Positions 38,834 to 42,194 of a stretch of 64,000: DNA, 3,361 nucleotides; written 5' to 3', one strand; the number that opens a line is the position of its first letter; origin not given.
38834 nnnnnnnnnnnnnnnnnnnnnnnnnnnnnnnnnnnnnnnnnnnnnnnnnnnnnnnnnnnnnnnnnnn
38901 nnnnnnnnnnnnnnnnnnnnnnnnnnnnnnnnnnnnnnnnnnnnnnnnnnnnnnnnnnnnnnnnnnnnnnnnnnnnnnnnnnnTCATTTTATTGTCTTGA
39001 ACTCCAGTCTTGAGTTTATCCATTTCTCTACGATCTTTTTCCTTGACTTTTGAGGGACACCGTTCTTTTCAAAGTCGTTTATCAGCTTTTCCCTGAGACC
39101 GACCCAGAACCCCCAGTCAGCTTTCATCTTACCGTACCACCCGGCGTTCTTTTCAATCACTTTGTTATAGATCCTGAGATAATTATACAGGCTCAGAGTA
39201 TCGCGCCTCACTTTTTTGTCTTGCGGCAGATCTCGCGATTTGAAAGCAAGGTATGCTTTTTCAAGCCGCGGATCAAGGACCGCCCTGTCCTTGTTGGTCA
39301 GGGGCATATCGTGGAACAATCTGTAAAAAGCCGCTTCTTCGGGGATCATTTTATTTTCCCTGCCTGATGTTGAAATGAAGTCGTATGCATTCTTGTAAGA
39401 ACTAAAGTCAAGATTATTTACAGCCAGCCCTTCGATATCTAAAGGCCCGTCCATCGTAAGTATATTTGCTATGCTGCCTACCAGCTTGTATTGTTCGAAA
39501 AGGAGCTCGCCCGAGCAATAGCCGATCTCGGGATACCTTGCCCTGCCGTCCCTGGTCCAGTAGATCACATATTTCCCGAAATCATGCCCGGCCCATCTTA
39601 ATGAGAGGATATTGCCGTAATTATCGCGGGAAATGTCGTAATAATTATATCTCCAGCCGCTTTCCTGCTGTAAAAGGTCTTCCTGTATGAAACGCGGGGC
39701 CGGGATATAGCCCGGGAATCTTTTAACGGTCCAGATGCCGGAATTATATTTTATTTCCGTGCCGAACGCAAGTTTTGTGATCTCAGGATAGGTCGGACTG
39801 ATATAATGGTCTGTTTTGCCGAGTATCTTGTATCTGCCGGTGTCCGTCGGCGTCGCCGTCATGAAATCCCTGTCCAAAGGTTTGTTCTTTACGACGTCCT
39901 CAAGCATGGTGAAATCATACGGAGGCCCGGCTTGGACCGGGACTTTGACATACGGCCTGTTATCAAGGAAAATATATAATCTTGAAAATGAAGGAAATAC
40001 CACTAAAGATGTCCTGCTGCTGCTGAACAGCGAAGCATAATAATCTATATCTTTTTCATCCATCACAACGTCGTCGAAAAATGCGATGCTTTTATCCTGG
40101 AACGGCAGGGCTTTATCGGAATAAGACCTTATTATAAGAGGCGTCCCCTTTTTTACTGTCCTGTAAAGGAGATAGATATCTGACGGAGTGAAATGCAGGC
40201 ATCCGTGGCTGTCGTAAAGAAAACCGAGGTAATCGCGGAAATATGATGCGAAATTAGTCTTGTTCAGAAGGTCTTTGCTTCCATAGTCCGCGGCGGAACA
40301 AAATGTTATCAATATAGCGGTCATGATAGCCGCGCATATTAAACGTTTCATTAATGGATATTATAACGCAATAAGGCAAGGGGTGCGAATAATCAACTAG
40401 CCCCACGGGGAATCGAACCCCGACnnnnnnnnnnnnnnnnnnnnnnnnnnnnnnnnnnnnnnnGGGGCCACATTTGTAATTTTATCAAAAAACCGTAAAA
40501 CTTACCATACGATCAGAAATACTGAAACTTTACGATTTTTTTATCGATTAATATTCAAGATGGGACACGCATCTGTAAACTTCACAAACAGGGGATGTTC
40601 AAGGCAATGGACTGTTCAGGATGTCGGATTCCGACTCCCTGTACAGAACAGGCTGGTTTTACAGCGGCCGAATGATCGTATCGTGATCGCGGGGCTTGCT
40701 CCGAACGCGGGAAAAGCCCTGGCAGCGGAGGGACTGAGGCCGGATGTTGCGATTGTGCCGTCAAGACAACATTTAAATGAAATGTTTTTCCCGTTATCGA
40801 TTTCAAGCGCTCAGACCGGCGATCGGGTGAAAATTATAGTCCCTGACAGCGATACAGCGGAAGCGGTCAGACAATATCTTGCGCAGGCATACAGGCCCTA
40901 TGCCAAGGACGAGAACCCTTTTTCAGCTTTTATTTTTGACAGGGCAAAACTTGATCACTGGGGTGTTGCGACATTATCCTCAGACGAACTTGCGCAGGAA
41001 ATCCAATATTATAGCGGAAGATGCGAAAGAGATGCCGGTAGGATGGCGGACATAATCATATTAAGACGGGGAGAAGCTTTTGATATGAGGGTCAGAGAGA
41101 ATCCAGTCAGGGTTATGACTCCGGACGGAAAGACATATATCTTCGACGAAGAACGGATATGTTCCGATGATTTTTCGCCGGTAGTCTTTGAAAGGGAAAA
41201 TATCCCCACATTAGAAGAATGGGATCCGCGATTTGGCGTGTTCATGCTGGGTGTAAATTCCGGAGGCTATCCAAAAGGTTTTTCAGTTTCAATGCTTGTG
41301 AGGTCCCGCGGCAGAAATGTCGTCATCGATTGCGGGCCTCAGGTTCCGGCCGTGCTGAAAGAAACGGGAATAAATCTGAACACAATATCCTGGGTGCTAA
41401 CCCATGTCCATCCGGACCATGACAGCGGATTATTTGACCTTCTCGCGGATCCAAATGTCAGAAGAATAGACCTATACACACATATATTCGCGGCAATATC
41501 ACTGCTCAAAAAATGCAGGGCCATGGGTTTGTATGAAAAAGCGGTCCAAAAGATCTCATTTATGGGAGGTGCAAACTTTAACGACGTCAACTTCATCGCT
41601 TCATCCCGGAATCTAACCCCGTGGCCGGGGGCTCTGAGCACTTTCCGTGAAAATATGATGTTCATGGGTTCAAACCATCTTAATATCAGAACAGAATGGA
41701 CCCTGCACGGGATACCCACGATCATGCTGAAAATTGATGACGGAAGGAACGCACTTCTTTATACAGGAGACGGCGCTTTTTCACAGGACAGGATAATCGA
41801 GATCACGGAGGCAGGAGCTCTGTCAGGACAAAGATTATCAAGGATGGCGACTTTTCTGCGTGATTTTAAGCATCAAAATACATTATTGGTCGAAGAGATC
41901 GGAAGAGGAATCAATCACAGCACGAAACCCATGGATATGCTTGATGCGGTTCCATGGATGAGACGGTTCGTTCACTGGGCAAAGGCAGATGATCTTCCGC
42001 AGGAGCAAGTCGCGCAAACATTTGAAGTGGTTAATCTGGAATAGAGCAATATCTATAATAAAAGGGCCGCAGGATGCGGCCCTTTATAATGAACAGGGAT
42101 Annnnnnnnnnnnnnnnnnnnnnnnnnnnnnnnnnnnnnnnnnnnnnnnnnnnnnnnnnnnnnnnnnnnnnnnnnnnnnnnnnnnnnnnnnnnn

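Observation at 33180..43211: Accessory-looking envelope block with two paralog pairs (MBL-fold x2, YkuD-like x2) arranged around tRNA-Glu, plus a giant HExxH-propeller-barrel protein and a FadL-type channel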

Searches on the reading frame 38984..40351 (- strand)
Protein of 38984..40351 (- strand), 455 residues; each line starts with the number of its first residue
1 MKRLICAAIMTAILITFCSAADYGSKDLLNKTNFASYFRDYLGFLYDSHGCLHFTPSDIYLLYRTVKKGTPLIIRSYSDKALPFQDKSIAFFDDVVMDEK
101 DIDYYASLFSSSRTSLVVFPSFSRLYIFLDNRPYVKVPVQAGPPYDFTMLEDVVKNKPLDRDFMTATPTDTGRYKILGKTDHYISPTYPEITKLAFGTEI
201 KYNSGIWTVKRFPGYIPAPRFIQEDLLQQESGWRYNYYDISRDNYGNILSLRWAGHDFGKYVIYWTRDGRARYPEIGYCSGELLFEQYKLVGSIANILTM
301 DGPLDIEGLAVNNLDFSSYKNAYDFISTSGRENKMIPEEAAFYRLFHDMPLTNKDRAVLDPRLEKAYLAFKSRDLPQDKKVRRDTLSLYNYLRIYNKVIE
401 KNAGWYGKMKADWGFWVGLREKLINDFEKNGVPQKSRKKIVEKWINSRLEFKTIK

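Call 4: search_protein_families(library=pfam, proteins=[window:38984-40351:-], max_evalue=0.01)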
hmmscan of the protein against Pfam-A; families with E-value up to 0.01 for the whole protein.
window:38984-40351:- (455 aa): 1 family
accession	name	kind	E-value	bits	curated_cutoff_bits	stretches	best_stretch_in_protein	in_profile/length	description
PF03734.19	YkuD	-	6.2e-06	27.3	23.4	0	46-74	118-146/146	L,D-transpeptidase catalytic domain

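Call 5: search_protein_families(library=ncbifam, proteins=[window:38984-40351:-], max_evalue=0.01)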
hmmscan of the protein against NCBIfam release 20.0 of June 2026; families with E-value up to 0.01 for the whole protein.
window:38984-40351:- (455 aa): 0 families

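Call 9: find_encoding_contigs(protein=window:38984-40351:-, flank=10000, max_places=6)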
Protein window:38984-40351:- (455 aa): no gene with exactly this product is on record in the collection.

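Call 11: find_homologous_proteins(query=window:38984-40351:-)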
Query window:38984-40351:- (455 aa): 37 proteins with E <= 0.001 among 5417 candidates.
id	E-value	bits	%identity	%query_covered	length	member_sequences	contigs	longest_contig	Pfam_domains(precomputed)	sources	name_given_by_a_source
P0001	0.0e+0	1036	100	98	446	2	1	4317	PF03734.20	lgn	-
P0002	1.1e-185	636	63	96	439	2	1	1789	PF03734.20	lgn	-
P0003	2.7e-179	615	58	100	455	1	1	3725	-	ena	-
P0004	1.5e-168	579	56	97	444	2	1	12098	PF03734.20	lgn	-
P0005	2.4e-160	552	53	100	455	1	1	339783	PF03734.20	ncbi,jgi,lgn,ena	ncbi:MAG: hypothetical protein WC645_01590 [Candidatus Margulisiibacteriota bacterium]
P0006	3.1e-127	443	42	96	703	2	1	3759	PF03734.20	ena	-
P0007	1.1e-123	431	39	100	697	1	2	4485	PF03734.20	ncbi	ncbi:MAG: L,D-transpeptidase, partial [Candidatus Margulisiibacteriota bacterium]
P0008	2.5e-121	424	40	96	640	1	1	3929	PF03734.20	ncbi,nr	ncbi:MAG: hypothetical protein QME05_06330, partial [Candidatus Margulisbacteria bacterium]|nr:hypot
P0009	1.7e-116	408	41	100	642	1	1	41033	-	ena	-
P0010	2.8e-112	394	39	99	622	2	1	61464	PF03734.20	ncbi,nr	ncbi:MAG: L,D-transpeptidase, partial [Candidatus Margulisiibacteriota bacterium]|nr:L,D-transpeptid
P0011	1.6e-111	391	41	100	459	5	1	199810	-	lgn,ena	-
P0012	7.3e-108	379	40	100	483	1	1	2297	-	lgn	-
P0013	1.0e-104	369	42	99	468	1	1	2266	-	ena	-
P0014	1.3e-104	369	40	99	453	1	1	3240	-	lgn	-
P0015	3.3e-104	367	40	99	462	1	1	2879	-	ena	-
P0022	6.7e-101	356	38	100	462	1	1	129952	-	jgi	jgi:hypothetical protein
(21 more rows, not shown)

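Call 12: find_encoding_contigs(protein=P0005, flank=10000, max_places=2)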
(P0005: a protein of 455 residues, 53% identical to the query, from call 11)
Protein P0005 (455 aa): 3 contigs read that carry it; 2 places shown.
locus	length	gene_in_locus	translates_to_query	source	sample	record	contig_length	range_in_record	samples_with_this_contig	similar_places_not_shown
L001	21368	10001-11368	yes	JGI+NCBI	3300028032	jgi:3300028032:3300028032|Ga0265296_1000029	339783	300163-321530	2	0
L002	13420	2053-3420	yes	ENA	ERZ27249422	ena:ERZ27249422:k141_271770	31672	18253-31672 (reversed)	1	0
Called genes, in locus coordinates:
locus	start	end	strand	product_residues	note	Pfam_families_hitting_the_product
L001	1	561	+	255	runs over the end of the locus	-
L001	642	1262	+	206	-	-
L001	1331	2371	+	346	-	PF00091:Tubulin, PF12327:FtsZ_C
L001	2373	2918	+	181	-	PF02525:Flavodoxin_2 (weak), PF03358:FMN_red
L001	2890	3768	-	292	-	PF01988:VIT1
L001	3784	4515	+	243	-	PF01891:CbiM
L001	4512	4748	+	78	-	PF13190:PDGLE (weak)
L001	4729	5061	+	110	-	PF01588:tRNA_bind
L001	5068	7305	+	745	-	PF13439:Glyco_transf_4 (weak), PF00534:Glycos_transf_1, PF13692:Glyco_trans_1_4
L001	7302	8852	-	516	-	PF04041:Glyco_hydro_130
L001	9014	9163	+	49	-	PF18919:DUF5670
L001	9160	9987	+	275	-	PF01435:Peptidase_M48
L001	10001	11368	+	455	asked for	PF03734:YkuD (faint)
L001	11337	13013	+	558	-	-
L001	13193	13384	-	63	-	-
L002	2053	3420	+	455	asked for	PF03734:YkuD (faint)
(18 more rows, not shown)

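Call 13: find_encoding_contigs(protein=P0011, flank=10000, max_places=2)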
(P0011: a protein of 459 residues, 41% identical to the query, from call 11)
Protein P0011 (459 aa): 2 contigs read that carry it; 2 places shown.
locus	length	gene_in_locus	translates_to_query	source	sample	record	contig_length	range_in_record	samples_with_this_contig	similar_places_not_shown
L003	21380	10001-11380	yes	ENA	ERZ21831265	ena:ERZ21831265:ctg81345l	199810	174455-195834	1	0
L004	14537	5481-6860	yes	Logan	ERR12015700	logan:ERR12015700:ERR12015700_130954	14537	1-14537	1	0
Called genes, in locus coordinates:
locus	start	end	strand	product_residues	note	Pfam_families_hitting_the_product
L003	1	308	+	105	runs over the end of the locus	PF00076:RRM_1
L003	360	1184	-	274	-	PF02743:dCache_1, PF22309:HK-GC-Chemotax_sensor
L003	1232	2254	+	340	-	PF01408:GFO_IDH_MocA, PF02894:GFO_IDH_MocA_C, PF22725:GFO_IDH_MocA_C3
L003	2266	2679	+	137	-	PF05402:PqqD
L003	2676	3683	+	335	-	PF27840:ScmC (weak), PF07475:Hpr_kinase_C (weak)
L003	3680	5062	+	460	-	PF00535:Glycos_transf_2, PF10111:Glyco_tranf_2_2, PF13641:Glyco_tranf_2_3, PF00535:Glycos_transf_2, PF10111:Glyco_tranf_2_2, PF13641:Glyco_tranf_2_3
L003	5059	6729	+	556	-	PF00664:ABC_membrane, PF00005:ABC_tran, PF02463:SMC_N (faint), PF13476:AAA_23 (faint), PF13304:AAA_21 (weak)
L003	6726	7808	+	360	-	PF04055:Radical_SAM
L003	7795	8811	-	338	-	PF04230:PS_pyruv_trans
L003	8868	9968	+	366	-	PF14907:NTP_transf_5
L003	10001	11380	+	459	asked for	-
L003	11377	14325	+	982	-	PF03734:YkuD (faint)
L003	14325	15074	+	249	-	PF02535:Zip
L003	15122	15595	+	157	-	PF04542:Sigma70_r2, PF08281:Sigma70_r4_2, PF04545:Sigma70_r4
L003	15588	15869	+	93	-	-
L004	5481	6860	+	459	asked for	-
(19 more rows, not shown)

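Call 14: find_encoding_contigs(protein=P0022, flank=10000, max_places=2)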
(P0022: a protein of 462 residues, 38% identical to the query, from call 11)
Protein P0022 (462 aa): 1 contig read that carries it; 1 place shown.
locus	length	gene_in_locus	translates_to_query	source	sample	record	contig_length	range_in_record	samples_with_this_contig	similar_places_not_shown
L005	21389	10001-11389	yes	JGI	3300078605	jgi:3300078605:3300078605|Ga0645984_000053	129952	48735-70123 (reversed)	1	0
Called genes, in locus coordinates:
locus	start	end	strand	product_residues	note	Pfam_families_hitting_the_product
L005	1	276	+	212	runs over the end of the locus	-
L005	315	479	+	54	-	-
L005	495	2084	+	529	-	PF00989:PAS (weak), PF08448:PAS_4, PF13426:PAS_9 (weak), PF00989:PAS (weak), PF08448:PAS_4, PF13426:PAS_9 (weak), PF00512:HisKA, PF02518:HATPase_c, +1 more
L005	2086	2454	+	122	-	PF00072:Response_reg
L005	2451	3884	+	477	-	PF00072:Response_reg, PF00512:HisKA, PF02518:HATPase_c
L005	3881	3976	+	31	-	-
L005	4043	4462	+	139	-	-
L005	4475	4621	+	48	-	-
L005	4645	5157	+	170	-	-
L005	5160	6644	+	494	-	PF13205:Big_5, PF11999:Ice_binding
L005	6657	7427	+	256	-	-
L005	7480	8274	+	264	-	-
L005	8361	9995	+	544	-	-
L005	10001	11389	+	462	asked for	-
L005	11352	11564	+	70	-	-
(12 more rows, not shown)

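Call 95: find_encoding_contigs(protein=P0004, flank=8000, max_places=1)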
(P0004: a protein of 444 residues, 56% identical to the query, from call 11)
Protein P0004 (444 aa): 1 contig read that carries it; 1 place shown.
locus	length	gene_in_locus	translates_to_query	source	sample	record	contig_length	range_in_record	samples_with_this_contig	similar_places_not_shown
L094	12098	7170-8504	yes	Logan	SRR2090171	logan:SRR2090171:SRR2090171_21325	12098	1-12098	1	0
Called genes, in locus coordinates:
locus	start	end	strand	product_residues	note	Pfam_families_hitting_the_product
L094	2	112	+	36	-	?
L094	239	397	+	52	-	-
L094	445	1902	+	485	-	PF13188:PAS_8 (weak), PF00989:PAS (faint), PF08448:PAS_4, PF13426:PAS_9, PF00512:HisKA, PF02518:HATPase_c, PF13589:HATPase_c_3 (weak)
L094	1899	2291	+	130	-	PF00072:Response_reg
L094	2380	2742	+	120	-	PF00072:Response_reg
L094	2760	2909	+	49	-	PF18919:DUF5670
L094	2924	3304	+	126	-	-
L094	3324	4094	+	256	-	-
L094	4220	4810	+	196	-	PF02563:Poly_export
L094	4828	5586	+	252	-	PF02397:Bac_transf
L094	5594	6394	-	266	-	PF01435:Peptidase_M48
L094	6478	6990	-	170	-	-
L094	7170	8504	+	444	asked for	PF03734:YkuD (faint)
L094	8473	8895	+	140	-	-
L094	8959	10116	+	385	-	-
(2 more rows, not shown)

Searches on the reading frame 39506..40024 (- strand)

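Call 44: search_protein_families(library=pfam, max_evalue=1, proteins=[window:39506-40024:-])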
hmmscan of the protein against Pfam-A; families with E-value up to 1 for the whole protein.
seq(173 aa): 1 family
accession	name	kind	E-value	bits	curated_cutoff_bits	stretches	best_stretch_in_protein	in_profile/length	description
PF22411.1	Mre11_2nd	-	0.22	12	27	1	15-48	20-53/59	Mre11 nuclease, second domain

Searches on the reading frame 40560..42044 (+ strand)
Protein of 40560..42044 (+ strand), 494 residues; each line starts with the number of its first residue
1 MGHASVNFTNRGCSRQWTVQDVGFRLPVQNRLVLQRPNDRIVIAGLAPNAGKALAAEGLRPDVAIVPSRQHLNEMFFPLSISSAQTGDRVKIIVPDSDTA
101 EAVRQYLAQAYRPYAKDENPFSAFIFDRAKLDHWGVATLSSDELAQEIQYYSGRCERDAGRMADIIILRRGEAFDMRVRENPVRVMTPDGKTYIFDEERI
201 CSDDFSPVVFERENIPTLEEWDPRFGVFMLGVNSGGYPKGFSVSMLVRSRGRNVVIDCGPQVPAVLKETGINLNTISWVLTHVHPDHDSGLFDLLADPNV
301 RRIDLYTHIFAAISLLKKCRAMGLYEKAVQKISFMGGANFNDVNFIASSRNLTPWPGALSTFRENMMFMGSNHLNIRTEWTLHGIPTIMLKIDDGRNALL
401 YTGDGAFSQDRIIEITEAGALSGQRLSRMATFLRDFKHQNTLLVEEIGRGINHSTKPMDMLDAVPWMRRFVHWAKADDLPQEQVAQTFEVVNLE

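Call 4: search_protein_families(library=pfam, proteins=[window:40560-42044:+], max_evalue=0.01)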
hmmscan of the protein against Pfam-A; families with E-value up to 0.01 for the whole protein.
window:40560-42044:+ (494 aa): 3 families
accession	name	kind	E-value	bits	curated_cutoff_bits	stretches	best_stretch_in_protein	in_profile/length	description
PF00753.33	Lactamase_B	-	4.4e-09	37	22.7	1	240-311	4-80/196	Metallo-beta-lactamase superfamily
PF23023.1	Anti-Pycsar_Apyc1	-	9.9e-06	25.6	50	1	227-292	5-71/250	Anti-Pycsar protein Apyc1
PF12706.13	Lactamase_B_2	-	0.00023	21.3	27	1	252-329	1-87/200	Beta-lactamase superfamily domain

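Call 5: search_protein_families(library=ncbifam, proteins=[window:40560-42044:+], max_evalue=0.01)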
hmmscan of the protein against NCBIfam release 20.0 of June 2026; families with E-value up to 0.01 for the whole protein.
window:40560-42044:+ (494 aa): 6 families
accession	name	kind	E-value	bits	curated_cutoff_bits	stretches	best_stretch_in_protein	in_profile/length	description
NF000801.0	PRK00055.1-3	equivalog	4.7e-08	32.4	252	1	227-297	4-76/307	ribonuclease Z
TIGR02651.1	RNase_Z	equivalog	2.2e-06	27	292.95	1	234-300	8-77/302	ribonuclease Z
NF000806.0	PRK00055.2-4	equivalog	0.00013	21.3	363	1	242-297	20-76/280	ribonuclease Z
NF002553.0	PRK02113.1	equivalog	0.00039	19.9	386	1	243-314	36-106/252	MBL fold metallo-hydrolase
NF041851.1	cyc_nuc_deg_phdiest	equivalog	0.0012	18.3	400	0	243-295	20-72/253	cyclic nucleotide-degrading phosphodiesterase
NF047979.1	lactonase_AidB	equivalog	0.0087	15.4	360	0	263-293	81-112/271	AidB family quorum-quenching N-acyl homoserine lactonase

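Call 35: search_solved_structures(query=window:40560-42044:+, max_evalue=1)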
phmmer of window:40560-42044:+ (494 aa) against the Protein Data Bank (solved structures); distinct sequences matched with E-value up to 1: 11.
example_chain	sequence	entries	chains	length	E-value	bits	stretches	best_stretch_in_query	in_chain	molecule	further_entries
7u2s_A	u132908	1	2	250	3.5e-06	29.4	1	227-293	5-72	Apyc1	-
7t28_A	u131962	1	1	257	1.9e-05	27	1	228-294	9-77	Putative metal-dependent hydrolase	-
7u2r_A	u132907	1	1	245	0.0039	19.4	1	229-294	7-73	Apyc1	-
2p4z_A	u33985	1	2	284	0.096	14.8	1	242-327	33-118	Metal-dependent hydrolases of the beta-lactamase superfamily II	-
3py5_A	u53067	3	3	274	0.26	13.4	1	251-308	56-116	Beta-lactamase-like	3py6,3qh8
3md7_A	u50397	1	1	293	0.29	13.2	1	251-308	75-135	Beta-lactamase-like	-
36pp_D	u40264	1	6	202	0.53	12.3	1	193-236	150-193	SUSP1 Vipr protein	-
8t48_C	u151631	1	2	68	0.73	11.9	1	73-127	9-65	NEDD4-binding protein 1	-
4ad9_A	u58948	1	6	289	0.74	11.8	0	227-296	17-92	BETA-LACTAMASE-LIKE PROTEIN 2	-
6kns_A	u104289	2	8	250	0.79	11.7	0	380-418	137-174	Putative metal-dependent hydrolase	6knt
2kma_A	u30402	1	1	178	0.87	11.6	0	158-205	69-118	Talin 1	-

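Call 93: search_dna_similar(query=window:40560-42044:+, collection=phages, mode=protein, max_rows=8)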
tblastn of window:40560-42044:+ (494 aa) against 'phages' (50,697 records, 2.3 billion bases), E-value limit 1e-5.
No match.
